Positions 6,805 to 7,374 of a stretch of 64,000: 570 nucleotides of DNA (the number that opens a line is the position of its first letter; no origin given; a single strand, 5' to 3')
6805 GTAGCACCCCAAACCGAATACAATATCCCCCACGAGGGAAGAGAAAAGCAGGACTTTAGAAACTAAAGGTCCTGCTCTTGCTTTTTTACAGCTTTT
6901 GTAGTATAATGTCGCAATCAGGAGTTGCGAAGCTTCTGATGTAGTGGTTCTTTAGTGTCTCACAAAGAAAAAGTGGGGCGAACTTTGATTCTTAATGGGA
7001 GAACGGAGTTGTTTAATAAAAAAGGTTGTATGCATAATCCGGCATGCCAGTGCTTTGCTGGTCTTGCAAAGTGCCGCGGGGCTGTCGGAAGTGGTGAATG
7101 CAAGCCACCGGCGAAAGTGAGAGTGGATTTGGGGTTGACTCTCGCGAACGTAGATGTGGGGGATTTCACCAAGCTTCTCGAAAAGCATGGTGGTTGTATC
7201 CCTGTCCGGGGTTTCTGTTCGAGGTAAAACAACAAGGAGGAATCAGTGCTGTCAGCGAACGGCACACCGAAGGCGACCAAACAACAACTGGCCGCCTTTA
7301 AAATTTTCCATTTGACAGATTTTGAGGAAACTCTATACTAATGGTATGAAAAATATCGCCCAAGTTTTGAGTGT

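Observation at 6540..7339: Two tandem small Cys-rich ORFs, each with its own near-consensus sigma70 promoter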

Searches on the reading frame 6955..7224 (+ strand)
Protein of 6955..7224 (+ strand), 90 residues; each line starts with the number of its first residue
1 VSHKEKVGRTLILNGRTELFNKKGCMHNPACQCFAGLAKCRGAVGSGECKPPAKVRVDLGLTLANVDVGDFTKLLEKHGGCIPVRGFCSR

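Call 12: search_protein_families(library=pfam, max_evalue=1, proteins=[window:6955-7224:+])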
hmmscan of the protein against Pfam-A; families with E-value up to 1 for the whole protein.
seq(90 aa): 0 families

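Call 13: search_protein_families(library=ncbifam, max_evalue=1, proteins=[window:6955-7224:+])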
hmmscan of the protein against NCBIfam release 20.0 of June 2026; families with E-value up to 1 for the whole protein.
seq(90 aa): 0 families

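Call 24: find_homologous_proteins(query=window:7009-7224:+, max_evalue=1)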
Query seq(72 aa) (72 aa): 1 proteins with E <= 1 among 1 candidates.
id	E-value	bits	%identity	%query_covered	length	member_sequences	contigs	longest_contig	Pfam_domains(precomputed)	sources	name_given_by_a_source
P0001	1.6e-27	113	76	93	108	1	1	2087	-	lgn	-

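Call 26: find_encoding_contigs(protein=P0001, flank=3000)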
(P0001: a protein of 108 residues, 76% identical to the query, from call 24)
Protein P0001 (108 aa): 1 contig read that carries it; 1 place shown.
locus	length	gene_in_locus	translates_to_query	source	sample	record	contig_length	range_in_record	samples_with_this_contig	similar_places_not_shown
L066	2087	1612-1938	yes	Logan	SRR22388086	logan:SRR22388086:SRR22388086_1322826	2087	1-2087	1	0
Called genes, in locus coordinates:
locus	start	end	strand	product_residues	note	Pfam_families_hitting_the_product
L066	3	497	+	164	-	?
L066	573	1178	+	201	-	PF00334:NDK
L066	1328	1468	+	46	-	-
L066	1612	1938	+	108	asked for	-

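Call 41: find_homologous_proteins(query=A4, max_evalue=10)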
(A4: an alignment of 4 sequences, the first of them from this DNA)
Query A4 (4 sequences) (72 aa, profile of the alignment): 3 proteins with E <= 10 among 94 candidates.
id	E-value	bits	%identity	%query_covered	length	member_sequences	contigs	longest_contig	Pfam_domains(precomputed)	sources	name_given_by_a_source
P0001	1.9e-29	119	76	93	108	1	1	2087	-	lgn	-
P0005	2.4e-14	71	44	13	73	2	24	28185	-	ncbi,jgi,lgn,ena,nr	ncbi:MAG: hypothetical protein A3J06_03720 [Candidatus Moranbacteria bacterium RIFCSPLOWO2_02_FULL_4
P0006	1.2e-4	40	36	31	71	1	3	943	-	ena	-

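Call 43: find_encoding_contigs(protein=P0006, flank=3000)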
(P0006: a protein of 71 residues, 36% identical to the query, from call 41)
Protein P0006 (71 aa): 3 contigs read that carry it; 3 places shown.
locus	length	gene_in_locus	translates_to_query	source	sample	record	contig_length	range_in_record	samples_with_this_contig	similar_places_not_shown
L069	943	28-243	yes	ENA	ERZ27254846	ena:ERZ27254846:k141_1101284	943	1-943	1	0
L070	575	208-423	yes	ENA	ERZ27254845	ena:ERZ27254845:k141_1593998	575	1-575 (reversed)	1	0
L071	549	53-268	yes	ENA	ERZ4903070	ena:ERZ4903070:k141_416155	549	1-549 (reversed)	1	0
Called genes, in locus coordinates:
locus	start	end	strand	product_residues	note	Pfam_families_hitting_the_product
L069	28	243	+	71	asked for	-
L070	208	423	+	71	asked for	-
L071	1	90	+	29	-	?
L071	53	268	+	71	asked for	-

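Call 52: search_solved_structures(query=A5, max_evalue=10)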
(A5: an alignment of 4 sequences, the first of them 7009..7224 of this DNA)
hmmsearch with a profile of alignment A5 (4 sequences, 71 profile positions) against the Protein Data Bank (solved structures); distinct sequences matched with E-value up to 10: 0.

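Call 56: predict_structure(alignment_id=A5)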
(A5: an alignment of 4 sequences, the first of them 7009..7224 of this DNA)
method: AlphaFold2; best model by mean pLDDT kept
length: 72 residues; sequences in the alignment: 4
mean_pLDDT: 48.3   pTM: 0.32
mean pLDDT of the five models: 48.3, 45.4, 42.2, 39.8, 37.4
residues with pLDDT >= 90: 0; 70-90: 0; 50-70: 41; < 50: 31
segments of 3 or more residues with pLDDT < 50: 1-19, 45-47, 65-72
pLDDT, mean of each block of 10 residues (from residue 1): 32 43 52 54 52 62 46 31
secondary structure, 60 per line:
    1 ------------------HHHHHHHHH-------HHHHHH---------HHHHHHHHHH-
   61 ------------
elements in order: H19-27 H35-40 H50-59

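Call 60: search_protein_representatives(alignment_id=A5)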
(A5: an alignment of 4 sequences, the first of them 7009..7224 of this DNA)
Query: 4 sequences, 71 profile positions. Proteins with E-value up to 0.001 (for the whole library): 12; up to 1e-10: 2; up to 1e-30: 1. The best 12 are listed.
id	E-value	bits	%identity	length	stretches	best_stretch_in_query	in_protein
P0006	8.9e-34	131.8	-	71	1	1-71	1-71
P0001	3.1e-19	85.2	-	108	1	3-71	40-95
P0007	5.4e-09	52.4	-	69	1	3-46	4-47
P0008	2.5e-08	50.3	-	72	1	3-55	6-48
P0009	6.8e-08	48.9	-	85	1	3-62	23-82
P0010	7.7e-07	45.5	-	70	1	3-54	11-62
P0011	4.5e-06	43.0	-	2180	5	23-52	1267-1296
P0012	1.2e-04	38.5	-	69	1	4-40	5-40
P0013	2.4e-04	37.5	-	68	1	1-40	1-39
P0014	3.5e-04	37.0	-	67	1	3-54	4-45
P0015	3.6e-04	37.0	-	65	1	3-49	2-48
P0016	6.8e-04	36.1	-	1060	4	39-61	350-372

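Call 62: find_encoding_contigs(protein=P0008, flank=4000, max_places=4)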
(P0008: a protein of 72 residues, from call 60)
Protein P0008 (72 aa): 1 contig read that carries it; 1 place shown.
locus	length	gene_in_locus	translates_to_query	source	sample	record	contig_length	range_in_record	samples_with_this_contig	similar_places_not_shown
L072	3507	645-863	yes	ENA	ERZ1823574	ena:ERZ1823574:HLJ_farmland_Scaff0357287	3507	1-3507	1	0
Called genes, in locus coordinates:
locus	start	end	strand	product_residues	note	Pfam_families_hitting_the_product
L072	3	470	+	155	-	?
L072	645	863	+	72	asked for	-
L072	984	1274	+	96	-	-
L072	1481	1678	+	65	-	-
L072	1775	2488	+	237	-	PF02163:Peptidase_M50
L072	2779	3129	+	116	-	PF00164:Ribosom_S12_S23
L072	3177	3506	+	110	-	?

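Call 63: find_encoding_contigs(protein=P0007, flank=4000, max_places=4)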
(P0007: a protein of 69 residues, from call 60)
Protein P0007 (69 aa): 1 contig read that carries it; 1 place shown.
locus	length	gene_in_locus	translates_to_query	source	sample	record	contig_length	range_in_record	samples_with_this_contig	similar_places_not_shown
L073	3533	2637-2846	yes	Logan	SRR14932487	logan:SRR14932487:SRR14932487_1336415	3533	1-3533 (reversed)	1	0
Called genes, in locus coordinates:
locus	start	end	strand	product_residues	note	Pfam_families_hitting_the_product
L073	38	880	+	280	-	PF25281:MBL_MAP1B (weak), PF00753:Lactamase_B, PF23023:Anti-Pycsar_Apyc1 (weak)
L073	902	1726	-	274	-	PF00665:rve, PF13683:rve_3, PF13333:rve_2 (faint)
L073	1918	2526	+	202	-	PF00334:NDK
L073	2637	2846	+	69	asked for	-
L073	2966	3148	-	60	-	PF00830:Ribosomal_L28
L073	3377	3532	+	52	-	?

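Call 66: search_solved_structures(query=A7, max_evalue=10, show_alignments=2)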
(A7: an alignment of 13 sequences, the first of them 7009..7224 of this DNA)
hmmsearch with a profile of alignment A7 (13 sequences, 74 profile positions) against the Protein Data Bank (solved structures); distinct sequences matched with E-value up to 10: 4.
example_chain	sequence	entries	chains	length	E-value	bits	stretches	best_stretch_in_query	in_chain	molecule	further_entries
4lhx_C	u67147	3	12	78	0.45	13.8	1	23-56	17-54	Rab-3A-interacting protein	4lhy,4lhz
8wb4_m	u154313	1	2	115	0.71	13.2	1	28-67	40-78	Photosystem II reaction center M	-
6f6p_A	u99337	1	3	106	0.77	13.1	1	23-54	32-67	Rab-3A-interacting protein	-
6f6p_C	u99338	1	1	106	0.77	13.1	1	23-54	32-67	Rab-3A-interacting protein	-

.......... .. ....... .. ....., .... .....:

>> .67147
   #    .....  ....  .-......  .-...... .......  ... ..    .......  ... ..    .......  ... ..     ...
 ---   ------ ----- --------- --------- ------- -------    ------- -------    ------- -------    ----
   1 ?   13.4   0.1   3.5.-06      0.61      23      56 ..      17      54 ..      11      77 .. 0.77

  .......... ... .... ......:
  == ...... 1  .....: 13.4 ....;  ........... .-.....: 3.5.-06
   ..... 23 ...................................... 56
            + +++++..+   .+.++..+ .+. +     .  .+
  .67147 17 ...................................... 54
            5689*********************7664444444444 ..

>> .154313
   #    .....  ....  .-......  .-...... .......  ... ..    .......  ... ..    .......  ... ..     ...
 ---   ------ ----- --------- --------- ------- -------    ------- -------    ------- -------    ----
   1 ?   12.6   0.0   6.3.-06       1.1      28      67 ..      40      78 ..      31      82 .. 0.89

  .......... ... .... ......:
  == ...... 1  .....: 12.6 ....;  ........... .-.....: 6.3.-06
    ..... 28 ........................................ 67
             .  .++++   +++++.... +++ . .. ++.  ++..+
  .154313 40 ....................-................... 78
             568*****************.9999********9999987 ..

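Call 67: search_protein_families(library=pfam, alignment_id=A7, max_evalue=10)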
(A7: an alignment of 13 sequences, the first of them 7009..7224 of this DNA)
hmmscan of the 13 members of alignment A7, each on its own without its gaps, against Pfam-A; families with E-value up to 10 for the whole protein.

A. member 1, window:7009-7224:+ (72 aa): 0 families

B. families by the number of members that match (of 13 scanned): 7 families
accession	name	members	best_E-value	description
PF00008.33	EGF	1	0.0055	EGF-like domain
PF12947.13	EGF_3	1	0.0096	EGF domain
PF25478.1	EGF_Mua-3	1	0.014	Transmembrane cell adhesion receptor mua-3-like, EGF-like domain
PF24053.1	DUF7356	1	0.064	Domain of unknown function (DUF7356)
PF02813.19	Retro_M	1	0.072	Retroviral M domain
PF18102.6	DTC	1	0.21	Deltex C-terminal domain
PF07645.21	EGF_CA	1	0.34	Calcium-binding EGF domain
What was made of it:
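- On RiPP precursor: Pfam run on 13 family members gives only stray EGF hits for one member (call 67).
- No NCBIfam or Pfam precursor model matches (calls 12, 13, 67).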

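Call 80: find_related_loci(query=A10, collection=metagenome_contigs, flank=3000)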
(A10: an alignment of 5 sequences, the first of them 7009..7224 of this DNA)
Query A10 (72 aa) in metagenome_contigs; peptide patterns used: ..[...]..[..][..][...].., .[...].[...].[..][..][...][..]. (x = any residue, [..] = any of these).
141 stretches matched a pattern, but none encodes a relative of the query by tblastn (E <= 1e-3).
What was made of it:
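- Tried and rejected: The JGI metagenome scan with pep2 subfamily A found none (call 80).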

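Call 81: find_related_loci(query=A10, collection=viral_contigs, flank=3000)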
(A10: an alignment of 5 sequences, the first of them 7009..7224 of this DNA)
Query A10 (72 aa) in viral_contigs; peptide patterns used: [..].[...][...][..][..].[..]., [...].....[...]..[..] (x = any residue, [..] = any of these).
31 stretches matched a pattern, but none encodes a relative of the query by tblastn (E <= 1e-3).

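Call 91: search_protein_families(library=padloc, max_evalue=1, proteins=[window:7009-7224:+, P0005, P0008, P0007])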
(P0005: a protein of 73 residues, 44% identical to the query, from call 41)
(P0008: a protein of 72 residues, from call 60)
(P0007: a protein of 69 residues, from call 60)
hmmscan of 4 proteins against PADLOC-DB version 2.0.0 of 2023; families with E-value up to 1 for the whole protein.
window:7009-7224:+ (72 aa): 0 families

P0005 (73 aa): 0 families

P0008 (72 aa): 0 families

P0007 (69 aa): 0 families

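Call 92: search_protein_families(library=phrogs, max_evalue=1, proteins=[window:7009-7224:+, P0005, P0008, P0007])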
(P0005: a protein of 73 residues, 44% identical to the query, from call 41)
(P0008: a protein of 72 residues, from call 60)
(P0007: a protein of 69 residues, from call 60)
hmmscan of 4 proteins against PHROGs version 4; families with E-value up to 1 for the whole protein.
window:7009-7224:+ (72 aa): 0 families

P0005 (73 aa): 0 families

P0008 (72 aa): 0 families

P0007 (69 aa): 0 families
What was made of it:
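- Tried and rejected: Pfam, NCBIfam, PADLOC and PHROGs run on the peptides and relatives gave nothing (calls 12, 13, 67, 91, 92).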

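Call 100: search_protein_families(library=pfam, max_evalue=0.01, proteins=[P0011, P0016])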
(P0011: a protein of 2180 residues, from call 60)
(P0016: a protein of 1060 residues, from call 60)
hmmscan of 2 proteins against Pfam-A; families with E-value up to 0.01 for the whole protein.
P0011 (2180 aa): 15 families
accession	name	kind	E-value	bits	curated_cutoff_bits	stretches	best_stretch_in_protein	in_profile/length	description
PF18104.7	Tudor_2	-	4e-60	199.7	31.4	7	1281-1311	1-30/35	Jumonji domain-containing protein 2A Tudor domain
PF00567.30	TUDOR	-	9.8e-53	177.8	23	5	989-1062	33-104/121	Tudor domain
PF18115.7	Tudor_3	-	5.1e-44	148.4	25.8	1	1461-1506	3-50/52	DNA repair protein Crb2 Tudor domain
PF06003.18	SMN_Tudor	-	1.6e-43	147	22.7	5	1467-1506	14-53/58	Survival motor neuron protein (SMN), Tudor domain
PF11717.14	Tudor-knot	-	5.9e-37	125.8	20.8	0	1278-1317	1-39/55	RNA binding activity-knot of a chromodomain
PF20260.4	PUA_4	-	6.1e-34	116.3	23.9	0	133-163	17-46/48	RNA methyltransferase PUA domain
PF15057.12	DUF4537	-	7.2e-25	87.8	27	0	1281-1408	1-98/120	Domain of unknown function (DUF4537)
PF15997.11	DUF4772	-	5.9e-16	59.6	27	0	1102-1131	9-38/112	Domain of unknown function (DUF4772)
PF05641.18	Agenet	-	9.2e-15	55.3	27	0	381-405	14-37/61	Agenet domain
PF24912.1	SH3_TNRC18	-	9.7e-13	48.1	27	0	1460-1481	7-28/58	TNRC18-like,(4.1.1) SH3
PF08605.16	Rad9_Rad53_bind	-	3.2e-12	47.2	22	0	564-612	14-60/129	Fungal Rad9-like Rad53-binding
PF05254.17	UPF0203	-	2.3e-08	34.5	27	0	755-797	21-62/69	Uncharacterised protein family (UPF0203)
PF23327.1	Chromo_MORC2_6th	-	1.8e-07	31.3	27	0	378-400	11-33/63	ATPase MORC2, chromo domain-like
PF01954.22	AF2212-like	-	0.00089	20.1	21.6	0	1462-1483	4-25/59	AF2212-like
PF20884.3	MUM1-like_PWWP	-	0.0011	20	27.7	0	370-426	2-62/80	MUM1-like, PWWP domain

P0016 (1060 aa): 4 families
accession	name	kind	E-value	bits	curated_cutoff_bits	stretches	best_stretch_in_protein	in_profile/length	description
PF04616.20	Glyco_hydro_43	-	2.6e-10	40.5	32.2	1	555-680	61-206/288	Glycosyl hydrolases family 43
PF22325.2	CR4_N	-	1.2e-08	35.4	27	0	395-431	8-46/80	Interferon-gamma receptor, N-terminal domain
PF18590.6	IMP2_N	-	3e-06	28.2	25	0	811-840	13-43/89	Immune Mapped Protein 2 (IMP2) N-terminal domain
PF21595.3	CCL2-like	-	0.0032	18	27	0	250-297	14-61/127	CCL2 lectin-like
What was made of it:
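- Tried and rejected: Their matches fall outside the Cys motif and were treated as spurious (calls 60, 100).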

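Call 101: find_encoding_contigs(protein=P0012, flank=5000, max_places=3)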
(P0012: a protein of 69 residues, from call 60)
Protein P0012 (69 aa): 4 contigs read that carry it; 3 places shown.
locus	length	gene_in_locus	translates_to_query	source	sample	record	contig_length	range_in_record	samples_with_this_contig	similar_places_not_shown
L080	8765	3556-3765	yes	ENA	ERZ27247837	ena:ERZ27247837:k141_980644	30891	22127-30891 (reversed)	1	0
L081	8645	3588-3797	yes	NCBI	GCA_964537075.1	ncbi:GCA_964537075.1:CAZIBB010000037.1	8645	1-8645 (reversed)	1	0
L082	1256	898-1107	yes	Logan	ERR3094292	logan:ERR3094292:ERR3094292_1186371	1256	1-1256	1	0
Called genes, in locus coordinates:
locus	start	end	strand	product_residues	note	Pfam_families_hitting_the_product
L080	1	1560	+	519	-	?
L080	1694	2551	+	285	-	PF00753:Lactamase_B (weak)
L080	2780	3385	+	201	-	PF00334:NDK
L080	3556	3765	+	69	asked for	-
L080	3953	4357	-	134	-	PF01741:MscL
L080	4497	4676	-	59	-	PF00830:Ribosomal_L28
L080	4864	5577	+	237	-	PF02163:Peptidase_M50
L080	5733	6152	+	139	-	PF00164:Ribosom_S12_S23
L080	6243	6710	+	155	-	PF00177:Ribosomal_S7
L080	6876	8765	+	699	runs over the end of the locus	PF00009:GTP_EFTU, PF03144:GTP_EFTU_D2, PF22042:EF-G_D2, PF14492:EFG_III, PF16658:RF3_C (weak), PF03764:EFG_IV, PF00679:EFG_C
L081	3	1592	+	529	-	?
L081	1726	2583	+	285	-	PF00753:Lactamase_B (weak)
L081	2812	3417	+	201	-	PF00334:NDK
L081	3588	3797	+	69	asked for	-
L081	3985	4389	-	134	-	PF01741:MscL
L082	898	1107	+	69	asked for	-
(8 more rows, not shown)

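Call 102: find_encoding_contigs(protein=P0009, flank=5000, max_places=3)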
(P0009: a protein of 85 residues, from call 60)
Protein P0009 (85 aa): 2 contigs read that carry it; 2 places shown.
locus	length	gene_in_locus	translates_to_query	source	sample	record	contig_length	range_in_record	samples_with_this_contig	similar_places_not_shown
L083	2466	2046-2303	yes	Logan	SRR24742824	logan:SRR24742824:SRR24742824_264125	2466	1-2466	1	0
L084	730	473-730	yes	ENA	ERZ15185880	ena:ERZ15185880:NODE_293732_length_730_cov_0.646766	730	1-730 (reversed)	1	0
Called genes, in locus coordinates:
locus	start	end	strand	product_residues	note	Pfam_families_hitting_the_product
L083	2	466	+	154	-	?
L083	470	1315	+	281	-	PF25281:MBL_MAP1B (weak), PF00753:Lactamase_B, PF23023:Anti-Pycsar_Apyc1 (weak)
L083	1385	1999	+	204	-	PF00334:NDK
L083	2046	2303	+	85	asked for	-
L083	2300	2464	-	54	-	?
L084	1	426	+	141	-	?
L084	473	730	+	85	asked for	?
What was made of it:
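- Synteny is shown in calls 62, 63, 101 and 102.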

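Call 103: find_encoding_contigs(protein=P0010, flank=5000, max_places=3)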
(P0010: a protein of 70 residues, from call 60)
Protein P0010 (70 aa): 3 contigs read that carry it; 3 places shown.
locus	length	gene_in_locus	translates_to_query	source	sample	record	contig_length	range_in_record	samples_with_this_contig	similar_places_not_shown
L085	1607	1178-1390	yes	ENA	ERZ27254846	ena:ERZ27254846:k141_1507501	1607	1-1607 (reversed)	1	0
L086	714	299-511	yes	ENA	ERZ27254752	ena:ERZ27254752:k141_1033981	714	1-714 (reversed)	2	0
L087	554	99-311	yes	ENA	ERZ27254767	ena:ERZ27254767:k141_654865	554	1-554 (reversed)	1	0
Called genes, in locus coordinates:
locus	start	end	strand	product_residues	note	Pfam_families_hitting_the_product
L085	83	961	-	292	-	PF00665:rve, PF13683:rve_3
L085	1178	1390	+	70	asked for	-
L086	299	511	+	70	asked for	-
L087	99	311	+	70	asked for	-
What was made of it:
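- On RiPP precursor: The called genes around relatives are ComEC, MBL, NDK, MscL, L28, M50, S12, S7 and EF-G, plus transposases in L073 and L085 (calls 62, 63, 101-103).
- Transposase genes lie next to the locus in L073 and L085 (calls 63, 103).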
